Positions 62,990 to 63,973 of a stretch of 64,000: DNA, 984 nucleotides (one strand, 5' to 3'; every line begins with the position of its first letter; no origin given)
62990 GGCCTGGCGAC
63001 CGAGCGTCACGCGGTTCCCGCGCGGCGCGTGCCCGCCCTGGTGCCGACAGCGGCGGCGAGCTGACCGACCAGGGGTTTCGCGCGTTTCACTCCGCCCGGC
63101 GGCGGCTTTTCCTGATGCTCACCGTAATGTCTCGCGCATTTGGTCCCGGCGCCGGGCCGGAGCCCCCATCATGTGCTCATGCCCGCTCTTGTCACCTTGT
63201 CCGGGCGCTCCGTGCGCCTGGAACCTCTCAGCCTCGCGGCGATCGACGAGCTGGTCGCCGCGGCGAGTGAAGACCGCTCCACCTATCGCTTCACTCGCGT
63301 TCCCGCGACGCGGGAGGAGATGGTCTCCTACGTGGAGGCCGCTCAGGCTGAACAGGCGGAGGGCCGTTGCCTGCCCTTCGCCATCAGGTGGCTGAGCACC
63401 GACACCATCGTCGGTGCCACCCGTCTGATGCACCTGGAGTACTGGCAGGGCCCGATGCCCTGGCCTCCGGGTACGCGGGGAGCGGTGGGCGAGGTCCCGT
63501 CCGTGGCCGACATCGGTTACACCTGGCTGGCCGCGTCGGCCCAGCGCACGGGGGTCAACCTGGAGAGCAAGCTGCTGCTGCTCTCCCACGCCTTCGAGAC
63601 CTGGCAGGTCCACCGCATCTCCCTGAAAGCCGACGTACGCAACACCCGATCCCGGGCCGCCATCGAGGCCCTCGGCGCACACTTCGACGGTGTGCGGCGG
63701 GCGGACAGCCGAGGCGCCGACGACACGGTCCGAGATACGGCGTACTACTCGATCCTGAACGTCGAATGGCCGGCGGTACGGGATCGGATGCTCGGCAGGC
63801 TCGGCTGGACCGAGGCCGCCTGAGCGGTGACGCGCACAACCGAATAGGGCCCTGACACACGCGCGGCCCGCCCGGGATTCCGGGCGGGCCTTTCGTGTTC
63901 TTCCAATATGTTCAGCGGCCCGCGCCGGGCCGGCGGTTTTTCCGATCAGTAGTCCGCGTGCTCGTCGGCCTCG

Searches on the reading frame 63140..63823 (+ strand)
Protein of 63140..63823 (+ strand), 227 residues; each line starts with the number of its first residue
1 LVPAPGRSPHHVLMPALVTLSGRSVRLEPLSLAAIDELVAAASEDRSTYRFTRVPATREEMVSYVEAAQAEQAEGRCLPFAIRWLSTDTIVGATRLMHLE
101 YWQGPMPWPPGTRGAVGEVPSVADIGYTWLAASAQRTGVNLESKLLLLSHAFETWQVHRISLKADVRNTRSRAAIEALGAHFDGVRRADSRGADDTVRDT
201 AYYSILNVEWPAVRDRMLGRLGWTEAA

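Call 90: search_protein_families(library=pfam, proteins=[window:63140-63823:+], max_evalue=0.001)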
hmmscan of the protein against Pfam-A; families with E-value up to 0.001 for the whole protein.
window:63140-63823:+ (227 aa): 1 family
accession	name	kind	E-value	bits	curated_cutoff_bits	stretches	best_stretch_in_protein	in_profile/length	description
PF13302.13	Acetyltransf_3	-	3.5e-16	60.6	25.4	1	25-180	2-137/138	Acetyltransferase (GNAT) domain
